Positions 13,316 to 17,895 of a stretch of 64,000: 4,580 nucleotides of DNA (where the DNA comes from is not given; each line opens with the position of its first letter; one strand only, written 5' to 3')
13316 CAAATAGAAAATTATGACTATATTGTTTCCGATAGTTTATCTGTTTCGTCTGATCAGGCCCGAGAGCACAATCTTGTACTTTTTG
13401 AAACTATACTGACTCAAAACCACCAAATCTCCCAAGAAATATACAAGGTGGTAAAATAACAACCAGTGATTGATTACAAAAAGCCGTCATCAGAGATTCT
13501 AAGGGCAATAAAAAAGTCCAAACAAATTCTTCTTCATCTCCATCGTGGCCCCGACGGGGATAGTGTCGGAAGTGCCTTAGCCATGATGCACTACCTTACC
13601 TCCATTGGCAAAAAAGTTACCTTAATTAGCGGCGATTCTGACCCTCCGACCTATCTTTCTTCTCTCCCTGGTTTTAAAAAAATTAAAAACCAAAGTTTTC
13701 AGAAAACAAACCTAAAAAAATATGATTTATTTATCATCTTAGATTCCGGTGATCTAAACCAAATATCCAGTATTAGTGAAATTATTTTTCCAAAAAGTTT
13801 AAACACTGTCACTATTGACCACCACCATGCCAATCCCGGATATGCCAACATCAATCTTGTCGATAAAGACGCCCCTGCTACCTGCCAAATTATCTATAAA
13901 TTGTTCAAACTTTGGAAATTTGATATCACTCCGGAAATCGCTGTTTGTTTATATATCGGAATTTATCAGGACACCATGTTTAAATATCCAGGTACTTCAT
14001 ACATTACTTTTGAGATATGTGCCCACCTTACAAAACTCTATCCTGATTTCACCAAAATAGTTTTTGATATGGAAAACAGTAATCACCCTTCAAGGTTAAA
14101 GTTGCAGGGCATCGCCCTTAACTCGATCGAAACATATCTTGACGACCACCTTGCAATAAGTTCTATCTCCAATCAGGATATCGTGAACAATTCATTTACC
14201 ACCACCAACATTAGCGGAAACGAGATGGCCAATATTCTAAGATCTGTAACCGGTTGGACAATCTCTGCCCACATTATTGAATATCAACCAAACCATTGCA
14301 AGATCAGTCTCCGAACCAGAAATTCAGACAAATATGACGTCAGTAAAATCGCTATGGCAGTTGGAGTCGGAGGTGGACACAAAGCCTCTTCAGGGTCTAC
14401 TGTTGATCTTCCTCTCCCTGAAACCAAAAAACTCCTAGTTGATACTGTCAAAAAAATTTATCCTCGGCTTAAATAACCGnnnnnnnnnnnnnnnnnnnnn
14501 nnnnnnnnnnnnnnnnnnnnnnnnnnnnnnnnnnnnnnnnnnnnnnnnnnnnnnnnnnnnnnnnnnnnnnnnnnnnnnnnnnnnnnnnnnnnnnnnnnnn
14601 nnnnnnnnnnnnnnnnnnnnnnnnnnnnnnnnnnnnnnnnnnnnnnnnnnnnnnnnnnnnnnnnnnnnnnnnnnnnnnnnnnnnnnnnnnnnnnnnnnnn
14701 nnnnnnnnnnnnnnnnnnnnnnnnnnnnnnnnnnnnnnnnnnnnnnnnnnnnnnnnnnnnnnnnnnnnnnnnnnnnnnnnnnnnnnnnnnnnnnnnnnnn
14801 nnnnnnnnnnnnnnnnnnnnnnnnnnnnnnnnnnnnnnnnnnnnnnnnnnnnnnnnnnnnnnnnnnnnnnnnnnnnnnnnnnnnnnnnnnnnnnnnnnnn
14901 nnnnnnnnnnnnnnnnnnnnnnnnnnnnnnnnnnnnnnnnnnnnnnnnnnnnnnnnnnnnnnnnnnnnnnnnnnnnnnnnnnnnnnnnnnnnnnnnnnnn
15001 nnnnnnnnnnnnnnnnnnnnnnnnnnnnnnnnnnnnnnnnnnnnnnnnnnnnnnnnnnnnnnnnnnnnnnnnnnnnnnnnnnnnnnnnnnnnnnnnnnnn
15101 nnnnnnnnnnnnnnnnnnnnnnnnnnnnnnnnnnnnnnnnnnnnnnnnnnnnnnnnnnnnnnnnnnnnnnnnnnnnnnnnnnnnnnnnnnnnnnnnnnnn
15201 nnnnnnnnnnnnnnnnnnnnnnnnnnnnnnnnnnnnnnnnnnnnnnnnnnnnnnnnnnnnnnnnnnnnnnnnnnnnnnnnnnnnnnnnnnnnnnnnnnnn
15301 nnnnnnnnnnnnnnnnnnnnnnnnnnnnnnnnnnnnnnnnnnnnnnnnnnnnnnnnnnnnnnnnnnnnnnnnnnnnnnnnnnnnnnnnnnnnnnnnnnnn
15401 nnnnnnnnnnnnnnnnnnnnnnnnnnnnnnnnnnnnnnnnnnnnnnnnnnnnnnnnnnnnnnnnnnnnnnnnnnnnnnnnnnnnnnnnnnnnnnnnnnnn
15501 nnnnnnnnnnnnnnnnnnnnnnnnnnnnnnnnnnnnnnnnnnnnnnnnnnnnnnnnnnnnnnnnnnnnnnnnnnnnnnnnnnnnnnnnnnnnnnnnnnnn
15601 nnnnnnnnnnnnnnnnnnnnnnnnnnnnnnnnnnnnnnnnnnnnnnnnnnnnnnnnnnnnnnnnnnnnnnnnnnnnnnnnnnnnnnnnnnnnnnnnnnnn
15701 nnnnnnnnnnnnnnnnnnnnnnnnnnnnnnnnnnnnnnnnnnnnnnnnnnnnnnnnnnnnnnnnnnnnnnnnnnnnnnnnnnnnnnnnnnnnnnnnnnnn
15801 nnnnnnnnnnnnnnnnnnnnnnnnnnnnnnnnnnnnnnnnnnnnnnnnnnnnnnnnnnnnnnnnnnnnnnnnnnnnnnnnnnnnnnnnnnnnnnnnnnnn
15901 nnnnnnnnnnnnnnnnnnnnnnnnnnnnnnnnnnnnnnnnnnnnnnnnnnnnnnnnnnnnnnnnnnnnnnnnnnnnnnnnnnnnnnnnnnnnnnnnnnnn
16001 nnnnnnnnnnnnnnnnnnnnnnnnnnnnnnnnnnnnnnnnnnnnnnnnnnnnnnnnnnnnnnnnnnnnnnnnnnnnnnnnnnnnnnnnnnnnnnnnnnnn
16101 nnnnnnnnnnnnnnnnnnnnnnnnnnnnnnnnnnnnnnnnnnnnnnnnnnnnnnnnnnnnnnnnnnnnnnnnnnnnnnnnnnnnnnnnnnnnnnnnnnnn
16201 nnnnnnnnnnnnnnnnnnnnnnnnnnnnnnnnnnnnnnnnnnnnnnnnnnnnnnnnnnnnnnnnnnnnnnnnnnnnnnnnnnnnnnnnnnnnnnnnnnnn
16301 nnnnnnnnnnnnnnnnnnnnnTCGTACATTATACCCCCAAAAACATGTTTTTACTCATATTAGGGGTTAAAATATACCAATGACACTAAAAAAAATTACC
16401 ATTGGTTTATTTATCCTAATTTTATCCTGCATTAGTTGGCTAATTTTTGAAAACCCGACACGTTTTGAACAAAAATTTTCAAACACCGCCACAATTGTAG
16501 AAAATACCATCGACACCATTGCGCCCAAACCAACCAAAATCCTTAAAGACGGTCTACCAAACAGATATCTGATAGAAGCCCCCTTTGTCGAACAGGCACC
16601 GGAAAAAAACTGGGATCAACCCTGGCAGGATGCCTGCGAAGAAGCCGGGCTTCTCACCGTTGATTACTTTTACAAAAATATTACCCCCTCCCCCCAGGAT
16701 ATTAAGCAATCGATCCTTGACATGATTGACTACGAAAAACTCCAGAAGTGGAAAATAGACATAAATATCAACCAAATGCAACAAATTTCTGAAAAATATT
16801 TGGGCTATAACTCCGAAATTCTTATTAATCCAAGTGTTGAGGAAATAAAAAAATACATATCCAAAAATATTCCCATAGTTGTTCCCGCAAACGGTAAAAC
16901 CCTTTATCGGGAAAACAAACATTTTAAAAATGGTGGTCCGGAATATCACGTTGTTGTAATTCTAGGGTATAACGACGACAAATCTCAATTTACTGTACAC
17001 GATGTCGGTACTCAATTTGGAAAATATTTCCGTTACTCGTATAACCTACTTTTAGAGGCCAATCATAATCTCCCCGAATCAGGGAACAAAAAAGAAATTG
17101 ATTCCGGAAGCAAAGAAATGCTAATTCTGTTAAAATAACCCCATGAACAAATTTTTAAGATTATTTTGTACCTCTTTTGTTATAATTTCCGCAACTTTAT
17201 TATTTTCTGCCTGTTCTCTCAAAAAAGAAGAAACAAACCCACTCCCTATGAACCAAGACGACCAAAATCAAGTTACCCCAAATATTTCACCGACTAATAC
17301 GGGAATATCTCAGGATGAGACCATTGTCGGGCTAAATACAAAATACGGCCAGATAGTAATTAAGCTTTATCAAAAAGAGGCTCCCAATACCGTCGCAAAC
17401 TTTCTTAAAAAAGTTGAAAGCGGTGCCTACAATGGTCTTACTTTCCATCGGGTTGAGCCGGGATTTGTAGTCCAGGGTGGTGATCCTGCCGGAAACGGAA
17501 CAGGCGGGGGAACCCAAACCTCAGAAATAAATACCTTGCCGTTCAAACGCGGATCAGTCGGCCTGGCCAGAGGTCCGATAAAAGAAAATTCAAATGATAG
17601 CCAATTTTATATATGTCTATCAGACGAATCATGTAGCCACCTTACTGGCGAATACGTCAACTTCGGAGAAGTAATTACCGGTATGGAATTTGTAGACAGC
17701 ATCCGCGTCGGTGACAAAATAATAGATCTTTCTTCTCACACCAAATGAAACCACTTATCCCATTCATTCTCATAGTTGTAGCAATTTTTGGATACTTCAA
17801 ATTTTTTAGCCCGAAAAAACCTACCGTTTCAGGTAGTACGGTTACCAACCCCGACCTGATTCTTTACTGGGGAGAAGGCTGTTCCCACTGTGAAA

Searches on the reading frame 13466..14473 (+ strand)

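Call 10: search_protein_families(library=pfam, proteins=[window:13466-14473:+], max_evalue=0.001)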
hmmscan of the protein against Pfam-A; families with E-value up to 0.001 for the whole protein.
window:13466-14473:+ (336 aa): 2 families
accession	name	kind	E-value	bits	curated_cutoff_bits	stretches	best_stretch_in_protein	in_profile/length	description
PF01368.27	DHH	-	8.8e-20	71.7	28.1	1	20-166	1-125/125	DHH family, N-terminal domain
PF02272.25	DHHA1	-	4.2e-07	30.8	25.9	1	250-330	17-98/102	DHHA1 domain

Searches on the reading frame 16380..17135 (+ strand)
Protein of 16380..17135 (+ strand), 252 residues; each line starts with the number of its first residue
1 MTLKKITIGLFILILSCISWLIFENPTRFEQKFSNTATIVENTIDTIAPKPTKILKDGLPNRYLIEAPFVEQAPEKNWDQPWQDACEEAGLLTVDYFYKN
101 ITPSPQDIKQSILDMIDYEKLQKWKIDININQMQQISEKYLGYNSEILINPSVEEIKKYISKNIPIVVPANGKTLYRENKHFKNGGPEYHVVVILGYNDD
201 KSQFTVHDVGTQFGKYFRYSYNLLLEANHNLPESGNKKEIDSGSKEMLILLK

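Call 10: search_protein_families(library=pfam, proteins=[window:16380-17135:+], max_evalue=0.001)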
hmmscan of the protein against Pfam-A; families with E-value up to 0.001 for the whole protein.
window:16380-17135:+ (252 aa): 1 family
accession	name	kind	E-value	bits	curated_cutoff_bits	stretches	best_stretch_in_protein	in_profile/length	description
PF13529.12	Peptidase_C39_2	-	2.5e-11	44.8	24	1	67-208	3-141/143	Peptidase_C39 like family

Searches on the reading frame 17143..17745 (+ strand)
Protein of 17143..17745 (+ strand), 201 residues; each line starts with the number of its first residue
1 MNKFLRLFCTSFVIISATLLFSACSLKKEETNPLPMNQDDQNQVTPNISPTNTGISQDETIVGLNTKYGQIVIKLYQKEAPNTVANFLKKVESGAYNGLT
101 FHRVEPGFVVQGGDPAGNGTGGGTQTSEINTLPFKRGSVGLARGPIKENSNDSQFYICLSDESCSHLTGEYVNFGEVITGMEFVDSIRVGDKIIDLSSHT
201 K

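Call 10: search_protein_families(library=pfam, proteins=[window:17143-17745:+], max_evalue=0.001)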
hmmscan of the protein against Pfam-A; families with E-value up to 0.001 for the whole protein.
window:17143-17745:+ (201 aa): 1 family
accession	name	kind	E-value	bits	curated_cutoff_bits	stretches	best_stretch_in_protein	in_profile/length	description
PF00160.26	Pro_isomerase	-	2.3e-37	129.1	21.7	1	62-190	2-140/159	Cyclophilin type peptidyl-prolyl cis-trans isomerase/CLD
